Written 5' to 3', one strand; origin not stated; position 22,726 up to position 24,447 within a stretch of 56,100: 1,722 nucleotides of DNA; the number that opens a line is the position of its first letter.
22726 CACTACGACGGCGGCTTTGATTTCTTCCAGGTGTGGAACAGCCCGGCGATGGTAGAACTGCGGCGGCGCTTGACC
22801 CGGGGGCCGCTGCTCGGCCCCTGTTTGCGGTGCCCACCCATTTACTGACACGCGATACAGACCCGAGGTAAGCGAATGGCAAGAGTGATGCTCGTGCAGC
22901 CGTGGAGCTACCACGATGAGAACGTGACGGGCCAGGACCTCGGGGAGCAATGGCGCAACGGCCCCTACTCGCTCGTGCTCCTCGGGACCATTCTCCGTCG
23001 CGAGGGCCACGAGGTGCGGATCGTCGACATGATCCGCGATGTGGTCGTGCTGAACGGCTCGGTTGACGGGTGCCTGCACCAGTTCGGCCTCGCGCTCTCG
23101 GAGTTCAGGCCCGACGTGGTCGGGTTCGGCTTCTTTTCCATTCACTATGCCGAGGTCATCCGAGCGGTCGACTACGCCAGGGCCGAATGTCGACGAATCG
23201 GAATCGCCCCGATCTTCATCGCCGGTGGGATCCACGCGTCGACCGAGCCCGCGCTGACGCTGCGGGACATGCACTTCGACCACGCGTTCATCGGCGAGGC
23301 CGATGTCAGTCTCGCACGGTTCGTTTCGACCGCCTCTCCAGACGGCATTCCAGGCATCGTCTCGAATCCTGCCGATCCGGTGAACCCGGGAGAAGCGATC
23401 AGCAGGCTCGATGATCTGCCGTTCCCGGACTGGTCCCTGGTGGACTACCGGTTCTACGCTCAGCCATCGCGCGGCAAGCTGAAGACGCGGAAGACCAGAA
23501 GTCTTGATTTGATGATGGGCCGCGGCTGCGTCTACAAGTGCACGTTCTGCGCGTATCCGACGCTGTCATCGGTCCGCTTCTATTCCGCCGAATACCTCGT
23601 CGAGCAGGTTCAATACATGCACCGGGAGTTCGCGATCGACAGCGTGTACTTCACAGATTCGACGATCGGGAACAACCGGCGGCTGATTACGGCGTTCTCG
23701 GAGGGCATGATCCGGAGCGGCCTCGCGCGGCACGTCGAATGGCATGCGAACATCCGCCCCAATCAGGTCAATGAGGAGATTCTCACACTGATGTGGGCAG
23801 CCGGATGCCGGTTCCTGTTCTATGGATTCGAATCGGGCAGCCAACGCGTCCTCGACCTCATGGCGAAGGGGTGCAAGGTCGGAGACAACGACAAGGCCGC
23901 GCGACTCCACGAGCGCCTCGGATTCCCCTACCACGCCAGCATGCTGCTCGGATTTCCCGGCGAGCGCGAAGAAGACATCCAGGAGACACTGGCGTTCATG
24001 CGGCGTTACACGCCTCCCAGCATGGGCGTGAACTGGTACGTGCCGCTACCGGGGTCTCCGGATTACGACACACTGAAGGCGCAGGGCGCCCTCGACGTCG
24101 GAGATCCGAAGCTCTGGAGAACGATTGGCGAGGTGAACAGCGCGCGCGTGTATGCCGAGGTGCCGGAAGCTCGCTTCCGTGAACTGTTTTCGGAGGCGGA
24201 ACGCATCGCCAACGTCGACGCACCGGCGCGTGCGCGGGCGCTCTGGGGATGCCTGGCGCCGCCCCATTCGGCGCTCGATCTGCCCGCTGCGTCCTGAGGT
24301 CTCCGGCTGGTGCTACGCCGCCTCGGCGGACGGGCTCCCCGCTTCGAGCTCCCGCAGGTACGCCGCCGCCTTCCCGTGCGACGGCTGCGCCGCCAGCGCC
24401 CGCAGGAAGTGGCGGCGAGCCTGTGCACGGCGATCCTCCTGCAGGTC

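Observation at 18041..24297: Maf (DUF115)-like protein translationally coupled to a SPASM radical-SAM and a B12-binding radical-SAM enzyme: candidate undescribed flagellin/glycan tailoring module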

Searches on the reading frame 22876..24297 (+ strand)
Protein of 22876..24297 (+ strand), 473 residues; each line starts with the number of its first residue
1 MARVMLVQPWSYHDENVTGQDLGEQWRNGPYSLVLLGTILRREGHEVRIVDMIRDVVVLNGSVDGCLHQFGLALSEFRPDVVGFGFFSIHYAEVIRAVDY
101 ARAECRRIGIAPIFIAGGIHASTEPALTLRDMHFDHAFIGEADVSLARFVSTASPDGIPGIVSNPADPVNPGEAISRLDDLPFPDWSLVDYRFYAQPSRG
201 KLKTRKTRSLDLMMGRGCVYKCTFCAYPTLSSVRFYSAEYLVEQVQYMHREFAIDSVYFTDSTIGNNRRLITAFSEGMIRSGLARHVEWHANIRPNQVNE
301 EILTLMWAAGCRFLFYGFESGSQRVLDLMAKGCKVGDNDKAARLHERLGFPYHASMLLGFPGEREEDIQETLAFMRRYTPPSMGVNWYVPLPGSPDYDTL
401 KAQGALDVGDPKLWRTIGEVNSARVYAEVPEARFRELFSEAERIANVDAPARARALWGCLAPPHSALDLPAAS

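Call 5: search_protein_families(library=pfam, proteins=[window:22876-24297:+], max_evalue=0.01)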
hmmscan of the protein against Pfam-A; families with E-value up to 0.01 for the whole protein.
window:22876-24297:+ (473 aa): 2 families
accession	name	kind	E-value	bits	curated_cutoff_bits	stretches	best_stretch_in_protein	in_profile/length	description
PF04055.27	Radical_SAM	-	5.5e-18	66.1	29.5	1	214-374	3-165/166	Radical SAM superfamily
PF02310.24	B12-binding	-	4.2e-11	43.2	32.1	1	31-148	15-119/121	B12 binding domain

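Call 6: search_protein_families(library=ncbifam, proteins=[window:22876-24297:+], max_evalue=0.01)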
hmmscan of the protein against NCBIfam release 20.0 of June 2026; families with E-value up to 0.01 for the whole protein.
window:22876-24297:+ (473 aa): 30 families (the best 25 are shown)
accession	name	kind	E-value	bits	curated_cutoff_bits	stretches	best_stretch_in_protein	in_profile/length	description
TIGR04013.1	B12_SAM_MJ_1487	hypoth_equivalog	2.2e-31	109.1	251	1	78-395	42-352/382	TIGR04013 family B12-binding domain/radical SAM domain-containing protein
TIGR03471.1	HpnJ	equivalog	7.9e-29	100.9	577.6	1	191-410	179-397/472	hopanoid biosynthesis associated radical SAM protein HpnJ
NF050148.1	rSAM_ApyD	equivalog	1.3e-28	99.8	750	1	33-403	28-396/645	RiPP biosynthesis radical SAM protein ApyD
TIGR04479.1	bcpD_PhpK_rSAM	subfamily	2e-28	99.1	600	1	208-389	240-421/504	PhpK family radical SAM P-methyltransferase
TIGR04385.1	B12_rSAM_cofa1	equivalog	1.2e-27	97.2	450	1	27-376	17-362/438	B12 lower ligand biosynthesis radical SAM protein BzaD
TIGR04072.2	rSAM_ladder_B12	equivalog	1.3e-27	96.5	360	1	35-377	23-348/443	lipid biosynthesis B12-binding/radical SAM protein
TIGR02026.1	BchE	equivalog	2.1e-26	92.8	481.35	1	3-403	1-390/497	magnesium-protoporphyrin IX monomethyl ester anaerobic oxidative cyclase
NF038361.1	rSAM_Sden_1168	equivalog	8.7e-24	84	575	1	30-406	85-479/560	Sden_1168 family B12-binding radical SAM P-methyltransferase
TIGR04014.1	B12_SAM_MJ_0865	equivalog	4e-23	81.9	360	1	111-395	69-353/434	methyl-coenzyme M reductase glutamine C-methyltransferase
TIGR03975.1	rSAM_ocin_1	subfamily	2.1e-21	76.1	281.85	1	57-376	107-428/606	RiPP maturation radical SAM C-methyltransferase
TIGR04295.1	B12_rSAM_oligo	hypoth_equivalog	7.1e-21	74.4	400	1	109-400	99-384/422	TIGR04295 family B12-binding domain-containing radical SAM protein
NF033070.1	rSAM_AprD4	equivalog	3.8e-16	59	500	1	144-381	135-369/456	AprD4 family radical SAM diol-dehydratase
TIGR04367.1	HpnR_B12_rSAM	equivalog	2.8e-14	52.5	650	1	28-350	20-325/490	hopanoid C-3 methylase HpnR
NF045585.1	rSAM_slr0320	equivalog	3.6e-13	48.8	775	1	215-377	241-408/511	photosystem II high light acclimation radical SAM protein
TIGR00089.1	TIGR00089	subfamily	9.6e-12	44.4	251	1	292-398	228-338/429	MiaB/RimO family radical SAM methylthiotransferase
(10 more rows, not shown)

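Call 17: find_homologous_proteins(query=window:22876-24297:+, max_evalue=0.00001)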
Query window:22876-24297:+ (473 aa): 314 proteins with E <= 0.00001 among 8000 candidates; the best 120 are listed.
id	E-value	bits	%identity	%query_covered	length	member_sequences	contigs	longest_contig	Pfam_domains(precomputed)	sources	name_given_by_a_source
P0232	0.0e+0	1103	100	100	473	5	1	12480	PF04055.28,PF02310.25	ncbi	ncbi:MAG TPA: radical SAM protein [Vicinamibacterales bacterium]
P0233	3.3e-245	833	74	98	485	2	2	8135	PF04055.28,PF02310.25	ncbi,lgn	-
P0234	1.6e-235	801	73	100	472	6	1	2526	PF04055.28,PF02310.25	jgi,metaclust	metaclust:\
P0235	4.3e-235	799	74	99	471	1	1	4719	PF04055.28,PF02310.25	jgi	jgi:radical SAM superfamily enzyme YgiQ (UPF0313 family)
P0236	1.4e-234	797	73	100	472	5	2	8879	PF04055.28,PF02310.25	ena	-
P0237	2.7e-234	797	73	100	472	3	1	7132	PF04055.28,PF02310.25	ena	-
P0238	1.2e-233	794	72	100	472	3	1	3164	PF04055.28,PF02310.25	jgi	jgi:anaerobic magnesium-protoporphyrin IX monomethyl ester cyclase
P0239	1.1e-228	778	72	99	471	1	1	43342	PF04055.28,PF02310.25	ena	-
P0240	1.2e-210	719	64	100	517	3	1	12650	PF04055.28,PF02310.25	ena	-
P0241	7.4e-210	716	64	99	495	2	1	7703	PF04055.28,PF02310.25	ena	-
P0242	2.2e-209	714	65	99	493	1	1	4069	PF04055.28,PF02310.25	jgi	jgi:radical SAM superfamily enzyme YgiQ (UPF0313 family)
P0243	1.3e-208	712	64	99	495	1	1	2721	PF04055.28,PF02310.25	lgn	-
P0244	1.4e-207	708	64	99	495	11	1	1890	PF04055.28,PF02310.25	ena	-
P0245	4.9e-207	707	64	99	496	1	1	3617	PF04055.28,PF02310.25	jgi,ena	-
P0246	1.2e-206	705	64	99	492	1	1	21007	PF04055.28,PF02310.25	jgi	-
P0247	1.7e-206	705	63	99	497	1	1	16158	PF04055.28,PF02310.25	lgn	-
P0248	1.8e-206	705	63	99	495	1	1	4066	PF04055.28,PF02310.25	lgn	-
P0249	2.2e-206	704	64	99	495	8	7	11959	PF04055.28,PF02310.25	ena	-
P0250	6.1e-206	703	63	99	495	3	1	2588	PF04055.28,PF02310.25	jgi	jgi:anaerobic magnesium-protoporphyrin IX monomethyl ester cyclase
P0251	5.2e-205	700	63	100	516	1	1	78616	PF04055.28,PF02310.25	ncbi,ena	-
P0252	8.5e-205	699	64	99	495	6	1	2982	PF04055.28,PF02310.25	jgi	jgi:anaerobic magnesium-protoporphyrin IX monomethyl ester cyclase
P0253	9.8e-205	699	63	99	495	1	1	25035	PF04055.28,PF02310.25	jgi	jgi:radical SAM superfamily enzyme YgiQ (UPF0313 family)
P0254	1.2e-204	699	64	98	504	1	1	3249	PF04055.28,PF02310.25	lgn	-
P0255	8.2e-204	696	62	99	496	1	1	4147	PF04055.28,PF02310.25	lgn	-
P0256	8.5e-204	696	63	99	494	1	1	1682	PF04055.28,PF02310.25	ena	-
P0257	1.9e-203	695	62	99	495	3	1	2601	PF04055.28,PF02310.25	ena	-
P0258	5.5e-203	693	62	99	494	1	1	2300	PF04055.28,PF02310.25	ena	-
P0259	5.7e-203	693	62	99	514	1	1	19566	PF04055.28,PF02310.25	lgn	-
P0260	1.0e-202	692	62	100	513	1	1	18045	PF04055.28,PF02310.25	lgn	-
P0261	1.1e-202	692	62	99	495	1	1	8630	PF04055.28,PF02310.25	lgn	-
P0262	1.7e-202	692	62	98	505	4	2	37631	PF04055.28,PF02310.25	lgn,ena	-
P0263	2.7e-202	691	62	99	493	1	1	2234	PF04055.28,PF02310.25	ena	-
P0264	3.0e-202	691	62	99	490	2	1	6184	PF04055.28,PF02310.25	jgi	jgi:radical SAM superfamily enzyme YgiQ (UPF0313 family)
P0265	3.6e-202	691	62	100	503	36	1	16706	PF04055.28,PF02310.25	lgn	-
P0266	1.1e-201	689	62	98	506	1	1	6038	PF04055.28,PF02310.25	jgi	-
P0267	1.3e-201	689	62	98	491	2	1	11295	PF04055.28,PF02310.25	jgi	jgi:anaerobic magnesium-protoporphyrin IX monomethyl ester cyclase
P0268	2.9e-201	688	62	98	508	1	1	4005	PF04055.28,PF02310.25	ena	-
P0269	1.5e-200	685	63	98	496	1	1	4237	PF04055.28,PF02310.25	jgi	jgi:anaerobic magnesium-protoporphyrin IX monomethyl ester cyclase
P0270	4.9e-200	684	61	100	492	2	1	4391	PF04055.28,PF02310.25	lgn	-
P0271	1.9e-199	682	61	98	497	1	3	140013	PF04055.28,PF02310.25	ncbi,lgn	-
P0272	2.9e-199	681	62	98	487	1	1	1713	PF04055.28,PF02310.25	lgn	-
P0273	3.1e-199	681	62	99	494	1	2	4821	PF04055.28,PF02310.25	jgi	jgi:radical SAM superfamily enzyme YgiQ (UPF0313 family)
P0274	3.6e-198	677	61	97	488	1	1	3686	PF04055.28,PF02310.25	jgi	jgi:radical SAM superfamily enzyme YgiQ (UPF0313 family)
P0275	5.8e-198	677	61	98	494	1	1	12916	PF04055.28,PF02310.25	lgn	-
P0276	3.1e-197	674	61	99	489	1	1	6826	PF04055.28,PF02310.25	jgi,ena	jgi:anaerobic magnesium-protoporphyrin IX monomethyl ester cyclase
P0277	3.3e-197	674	64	95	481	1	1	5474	PF04055.28,PF02310.25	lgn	-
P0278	3.4e-197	674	60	100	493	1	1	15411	PF04055.28,PF02310.25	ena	-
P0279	4.4e-197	674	60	99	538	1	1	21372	PF04055.28,PF02310.25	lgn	-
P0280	4.8e-197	674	61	99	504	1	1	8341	PF04055.28,PF02310.25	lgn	-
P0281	1.4e-196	672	60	100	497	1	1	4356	PF04055.28,PF02310.25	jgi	-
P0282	2.4e-195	668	62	98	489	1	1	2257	PF04055.28,PF02310.25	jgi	jgi:radical SAM superfamily enzyme YgiQ (UPF0313 family)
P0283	5.4e-195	667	60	99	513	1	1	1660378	PF04055.28,PF02310.25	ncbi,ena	-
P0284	9.2e-195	666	61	98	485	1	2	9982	PF04055.28,PF02310.25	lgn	-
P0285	2.7e-194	665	59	99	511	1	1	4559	PF04055.28,PF02310.25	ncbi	-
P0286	8.4e-194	663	61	98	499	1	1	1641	PF04055.28,PF02310.25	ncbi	-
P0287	1.9e-193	662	60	98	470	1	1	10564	PF04055.28,PF02310.25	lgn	-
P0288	3.1e-193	661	60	99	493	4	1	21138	PF04055.28,PF02310.25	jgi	jgi:radical SAM superfamily enzyme YgiQ (UPF0313 family)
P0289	8.6e-193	660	60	99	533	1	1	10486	PF04055.28,PF02310.25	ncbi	-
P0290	1.2e-192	659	62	97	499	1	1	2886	PF04055.28,PF02310.25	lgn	-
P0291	1.9e-192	659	63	97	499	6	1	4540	PF04055.28,PF02310.25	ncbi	-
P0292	3.5e-192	658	60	97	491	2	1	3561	PF04055.28,PF02310.25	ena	-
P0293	2.0e-190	652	58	99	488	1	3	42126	PF04055.28,PF02310.25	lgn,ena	-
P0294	5.9e-189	647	60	97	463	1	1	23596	PF04055.28,PF02310.25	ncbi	-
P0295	1.5e-187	642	58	97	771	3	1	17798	PF13649.13,PF04055.28,PF02310.25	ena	-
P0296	1.4e-186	639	58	100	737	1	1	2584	PF13649.13,PF04055.28,PF02310.25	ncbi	-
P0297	1.9e-186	639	60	97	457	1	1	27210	PF04055.28,PF02310.25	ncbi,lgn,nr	ncbi:MAG: B12-binding domain-containing radical SAM protein [Bacteroidetes bacterium]|nr:B12-binding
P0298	6.4e-186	637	58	97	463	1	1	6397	PF04055.28,PF02310.25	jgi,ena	-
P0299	1.7e-185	636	57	98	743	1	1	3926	PF13649.13,PF04055.28,PF08242.19,PF02310.25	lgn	-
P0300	1.5e-184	632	59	95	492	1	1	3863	PF04055.28,PF02310.25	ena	-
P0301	2.3e-184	632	57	99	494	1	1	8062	PF04055.28,PF02310.25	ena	-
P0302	7.4e-179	614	57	96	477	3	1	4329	PF04055.28,PF02310.25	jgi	-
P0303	7.0e-178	610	55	97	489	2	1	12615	PF04055.28,PF02310.25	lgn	-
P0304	1.2e-176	606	62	89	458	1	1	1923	PF04055.28,PF02310.25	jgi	jgi:anaerobic magnesium-protoporphyrin IX monomethyl ester cyclase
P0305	4.4e-176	605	55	94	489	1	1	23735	PF04055.28,PF02310.25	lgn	-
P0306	1.4e-173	596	56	97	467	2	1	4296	PF04055.28,PF02310.25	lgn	-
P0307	1.5e-173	596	57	97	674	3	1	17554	PF04055.28,PF02310.25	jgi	jgi:anaerobic magnesium-protoporphyrin IX monomethyl ester cyclase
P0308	3.5e-173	595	55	96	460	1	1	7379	PF04055.28,PF02310.25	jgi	jgi:anaerobic magnesium-protoporphyrin IX monomethyl ester cyclase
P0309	1.1e-170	587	55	95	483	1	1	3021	PF04055.28,PF02310.25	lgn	-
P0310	1.4e-168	580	55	94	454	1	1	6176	PF04055.28,PF02310.25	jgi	jgi:radical SAM superfamily enzyme YgiQ (UPF0313 family)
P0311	5.0e-168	578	53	96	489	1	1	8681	PF04055.28,PF02310.25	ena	-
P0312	1.3e-167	577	52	99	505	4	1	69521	PF04055.28,PF02310.25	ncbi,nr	ncbi:MAG: hypothetical protein JWL71_4124 [Acidobacteria bacterium]|nr:hypothetical protein [Acidoba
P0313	1.3e-167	577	55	96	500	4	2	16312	PF04055.28,PF02310.25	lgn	-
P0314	2.9e-167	575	52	99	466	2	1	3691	PF04055.28,PF02310.25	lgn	-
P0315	1.2e-166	573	52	95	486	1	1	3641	PF04055.28,PF02310.25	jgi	jgi:anaerobic magnesium-protoporphyrin IX monomethyl ester cyclase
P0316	3.3e-166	572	53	97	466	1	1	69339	PF04055.28,PF02310.25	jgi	jgi:anaerobic magnesium-protoporphyrin IX monomethyl ester cyclase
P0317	1.5e-165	570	51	100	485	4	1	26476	PF04055.28,PF02310.25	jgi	jgi:anaerobic magnesium-protoporphyrin IX monomethyl ester cyclase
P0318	1.8e-165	570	51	99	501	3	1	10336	PF04055.28,PF02310.25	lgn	-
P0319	3.4e-165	569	52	98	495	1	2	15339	PF04055.28,PF02310.25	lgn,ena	-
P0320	1.0e-164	567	52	100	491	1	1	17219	PF04055.28,PF02310.25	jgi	jgi:radical SAM superfamily enzyme YgiQ (UPF0313 family)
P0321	1.2e-164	567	51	99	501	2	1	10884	PF04055.28,PF02310.25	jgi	jgi:radical SAM superfamily enzyme YgiQ (UPF0313 family)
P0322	1.7e-164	566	52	99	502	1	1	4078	PF04055.28,PF02310.25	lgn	-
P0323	5.1e-164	565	52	99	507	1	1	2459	PF04055.28,PF02310.25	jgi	jgi:radical SAM superfamily enzyme YgiQ (UPF0313 family)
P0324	5.3e-164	565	52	96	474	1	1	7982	PF04055.28,PF02310.25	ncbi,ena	-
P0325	8.3e-164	564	51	97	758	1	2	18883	PF13489.13,PF13649.13,PF04055.28,PF08242.19,PF02310.25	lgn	-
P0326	1.2e-163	564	52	99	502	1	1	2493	PF04055.28,PF02310.25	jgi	jgi:anaerobic magnesium-protoporphyrin IX monomethyl ester cyclase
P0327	1.5e-163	563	51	100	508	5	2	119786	PF04055.28,PF02310.25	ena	-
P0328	1.6e-163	563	53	97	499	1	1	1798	PF04055.28,PF02310.25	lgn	-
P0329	2.7e-163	562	51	95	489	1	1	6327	PF04055.28,PF02310.25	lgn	-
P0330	3.2e-163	562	51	100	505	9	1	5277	PF04055.28,PF02310.25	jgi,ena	-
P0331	3.7e-163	562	51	100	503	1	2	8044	PF04055.28,PF02310.25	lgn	-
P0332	4.2e-163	562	51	100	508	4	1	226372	PF04055.28,PF02310.25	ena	-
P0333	5.6e-163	561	52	99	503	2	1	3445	PF04055.28,PF02310.25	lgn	-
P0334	9.3e-163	561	54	96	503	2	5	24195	PF04055.28,PF02310.25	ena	-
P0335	2.9e-162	559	51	100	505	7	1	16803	PF04055.28,PF02310.25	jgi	jgi:radical SAM superfamily enzyme YgiQ (UPF0313 family)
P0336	2.9e-162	559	50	100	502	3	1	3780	PF04055.28,PF02310.25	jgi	-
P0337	3.1e-162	559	52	100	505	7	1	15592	PF04055.28,PF02310.25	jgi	jgi:anaerobic magnesium-protoporphyrin IX monomethyl ester cyclase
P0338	4.2e-162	558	68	77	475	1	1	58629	PF04055.28,PF02310.25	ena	-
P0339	4.4e-162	558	51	100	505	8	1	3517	PF04055.28,PF02310.25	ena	-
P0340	4.6e-162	558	51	99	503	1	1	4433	PF04055.28,PF02310.25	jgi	jgi:anaerobic magnesium-protoporphyrin IX monomethyl ester cyclase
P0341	6.5e-162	558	51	100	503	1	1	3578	PF04055.28,PF02310.25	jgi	jgi:anaerobic magnesium-protoporphyrin IX monomethyl ester cyclase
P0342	7.4e-162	558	49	100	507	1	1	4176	PF04055.28,PF02310.25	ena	-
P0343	1.7e-161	556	51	100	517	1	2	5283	PF04055.28,PF02310.25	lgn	-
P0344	2.0e-161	556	52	96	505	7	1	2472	PF04055.28,PF02310.25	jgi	-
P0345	2.1e-161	556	52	97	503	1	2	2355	PF04055.28,PF02310.25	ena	-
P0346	3.7e-161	555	51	99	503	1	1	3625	PF04055.28,PF02310.25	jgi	jgi:radical SAM superfamily enzyme YgiQ (UPF0313 family)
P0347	5.6e-161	555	50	100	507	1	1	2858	PF04055.28,PF02310.25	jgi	jgi:radical SAM superfamily enzyme YgiQ (UPF0313 family)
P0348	5.7e-161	555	51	99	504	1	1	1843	PF04055.28,PF02310.25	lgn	-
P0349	6.2e-161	555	51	99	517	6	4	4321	PF04055.28,PF02310.25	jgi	jgi:anaerobic magnesium-protoporphyrin IX monomethyl ester cyclase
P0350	1.3e-160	554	54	94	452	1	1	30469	PF04055.28,PF02310.25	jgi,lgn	jgi:radical SAM superfamily enzyme YgiQ (UPF0313 family)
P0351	3.0e-160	552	51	100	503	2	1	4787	PF04055.28,PF02310.25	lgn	-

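Call 20: find_encoding_contigs(protein=P0239, flank=10000, max_places=3)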
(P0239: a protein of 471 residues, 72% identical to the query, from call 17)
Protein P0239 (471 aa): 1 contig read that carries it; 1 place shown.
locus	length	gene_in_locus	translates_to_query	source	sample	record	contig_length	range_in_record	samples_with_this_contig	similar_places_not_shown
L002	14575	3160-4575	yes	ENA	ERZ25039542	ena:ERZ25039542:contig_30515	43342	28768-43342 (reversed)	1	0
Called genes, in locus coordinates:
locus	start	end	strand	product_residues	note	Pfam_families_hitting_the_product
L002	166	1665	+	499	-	PF03446:NAD_binding_2 (weak), PF03721:UDPG_MGDP_dh_N, PF00984:UDPG_MGDP_dh, PF03720:UDPG_MGDP_dh_C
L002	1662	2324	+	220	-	PF13489:Methyltransf_23, PF13847:Methyltransf_31 (faint), PF08241:Methyltransf_11, PF08242:Methyltransf_12 (faint), PF13649:Methyltransf_25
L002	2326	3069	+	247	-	PF08241:Methyltransf_11 (weak), PF08242:Methyltransf_12 (weak), PF13649:Methyltransf_25 (weak)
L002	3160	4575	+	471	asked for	PF02310:B12-binding, PF04055:Radical_SAM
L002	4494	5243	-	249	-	-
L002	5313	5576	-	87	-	-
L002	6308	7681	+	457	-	-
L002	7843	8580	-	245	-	PF13174:TPR_6 (faint), PF13428:TPR_14 (faint), PF13432:TPR_16 (faint), PF07719:TPR_2 (faint), PF13424:TPR_12 (weak)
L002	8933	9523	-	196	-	-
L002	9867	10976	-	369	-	-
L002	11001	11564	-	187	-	PF08241:Methyltransf_11 (weak), PF08242:Methyltransf_12 (faint), PF13649:Methyltransf_25 (faint)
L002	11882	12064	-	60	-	-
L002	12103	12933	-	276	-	PF00534:Glycos_transf_1, PF13692:Glyco_trans_1_4, PF20706:GT4-conflict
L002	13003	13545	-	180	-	PF13439:Glyco_transf_4 (weak), PF13579:Glyco_trans_4_4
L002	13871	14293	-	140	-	PF13692:Glyco_trans_1_4, PF00534:Glycos_transf_1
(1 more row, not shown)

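Call 26: find_related_loci(query=A1, collection=metagenome_contigs, flank=10000)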
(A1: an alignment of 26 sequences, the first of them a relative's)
Query A1 (473 aa) in metagenome_contigs; peptide patterns used: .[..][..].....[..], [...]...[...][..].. (x = any residue, [..] = any of these).
143 stretches matched a pattern; 57 encode a relative of the query (tblastn E <= 1e-3); 57 distinct loci.
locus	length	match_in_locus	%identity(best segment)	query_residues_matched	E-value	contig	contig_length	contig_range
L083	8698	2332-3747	73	1-472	0e+0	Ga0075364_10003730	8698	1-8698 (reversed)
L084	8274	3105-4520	72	1-472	0e+0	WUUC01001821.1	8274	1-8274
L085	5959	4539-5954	73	1-472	0e+0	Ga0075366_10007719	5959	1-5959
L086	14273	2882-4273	73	1-464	0e+0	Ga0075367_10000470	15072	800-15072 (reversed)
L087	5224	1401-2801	65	1-467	0e+0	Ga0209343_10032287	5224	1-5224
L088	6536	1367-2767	64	1-467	0e+0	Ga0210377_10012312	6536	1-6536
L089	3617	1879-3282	64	1-468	0e+0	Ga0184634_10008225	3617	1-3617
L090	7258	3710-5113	64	1-468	0e+0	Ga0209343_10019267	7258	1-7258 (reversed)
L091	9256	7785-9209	62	1-469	0e+0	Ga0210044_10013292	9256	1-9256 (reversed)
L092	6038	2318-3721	62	1-469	0e+0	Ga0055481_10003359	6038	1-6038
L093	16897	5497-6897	64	1-467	0e+0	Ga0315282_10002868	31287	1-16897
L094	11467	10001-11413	61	1-465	0e+0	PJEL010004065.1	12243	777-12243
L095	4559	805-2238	59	1-472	0e+0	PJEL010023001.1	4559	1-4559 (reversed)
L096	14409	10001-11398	63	1-465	0e+0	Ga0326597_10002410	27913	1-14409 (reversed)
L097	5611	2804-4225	61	1-473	0e+0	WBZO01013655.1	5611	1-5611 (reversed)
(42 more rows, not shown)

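Call 33: search_solved_structures(query=A1, max_evalue=0.001)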
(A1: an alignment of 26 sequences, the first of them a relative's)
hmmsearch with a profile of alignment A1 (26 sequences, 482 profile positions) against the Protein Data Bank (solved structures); distinct sequences matched with E-value up to 0.001: 8.
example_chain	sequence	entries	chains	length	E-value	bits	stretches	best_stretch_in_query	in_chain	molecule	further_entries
9ccb_A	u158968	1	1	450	4.1e-17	65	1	207-404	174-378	Radical SAM core domain-containing protein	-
6fd2_B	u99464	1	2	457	8.4e-15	57.4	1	155-406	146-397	Putative apramycin biosynthetic oxidoreductase 4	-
6wte_A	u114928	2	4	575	3.1e-12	49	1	29-386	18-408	B12-binding domain-containing protein | Tryptophan-C2-methyltransferase containing B12-binding domain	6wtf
2qgq_A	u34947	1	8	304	1.2e-08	37.1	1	215-395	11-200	Protein TM_1862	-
4jc0_A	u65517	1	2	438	2.3e-08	36.2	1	214-394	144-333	Ribosomal protein S12 methylthiotransferase RimO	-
4q37_A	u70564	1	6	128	1.5e-06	30.2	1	63-164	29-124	Radical SAM protein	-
5ul2_A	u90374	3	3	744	2.9e-06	29.2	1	208-379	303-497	OxsB protein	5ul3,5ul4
7kdx_A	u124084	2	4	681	7.5e-05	24.6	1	78-363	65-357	Methyltransferase TokK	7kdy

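Call 37: find_encoding_contigs(protein=P0283, flank=10000, max_places=2)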
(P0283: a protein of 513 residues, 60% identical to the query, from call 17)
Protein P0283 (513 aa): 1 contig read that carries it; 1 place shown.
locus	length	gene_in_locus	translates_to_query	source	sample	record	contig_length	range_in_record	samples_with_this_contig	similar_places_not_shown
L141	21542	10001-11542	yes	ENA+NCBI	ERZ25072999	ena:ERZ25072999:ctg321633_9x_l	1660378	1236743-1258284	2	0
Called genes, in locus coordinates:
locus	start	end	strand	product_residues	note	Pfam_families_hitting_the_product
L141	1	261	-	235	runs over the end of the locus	PF00160:Pro_isomerase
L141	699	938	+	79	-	-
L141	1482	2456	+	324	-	PF01584:CheW, PF00072:Response_reg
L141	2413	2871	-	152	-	-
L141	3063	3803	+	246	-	-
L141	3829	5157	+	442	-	PF01479:S4, PF00849:PseudoU_synth_2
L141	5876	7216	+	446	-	PF00535:Glycos_transf_2, PF13641:Glyco_tranf_2_3 (weak)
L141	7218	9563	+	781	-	-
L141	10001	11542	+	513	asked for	PF02310:B12-binding, PF04055:Radical_SAM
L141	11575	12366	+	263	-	PF08242:Methyltransf_12 (weak), PF13649:Methyltransf_25 (weak)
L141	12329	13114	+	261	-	PF13578:Methyltransf_24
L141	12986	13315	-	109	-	-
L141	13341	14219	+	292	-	PF00535:Glycos_transf_2, PF10111:Glyco_tranf_2_2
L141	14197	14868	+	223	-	PF08241:Methyltransf_11, PF13649:Methyltransf_25 (weak), PF03269:DUF268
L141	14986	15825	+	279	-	PF13489:Methyltransf_23, PF01209:Ubie_methyltran, PF02353:CMAS (weak), PF13847:Methyltransf_31, PF08241:Methyltransf_11, PF08242:Methyltransf_12, PF09445:Methyltransf_15, PF13649:Methyltransf_25, +1 more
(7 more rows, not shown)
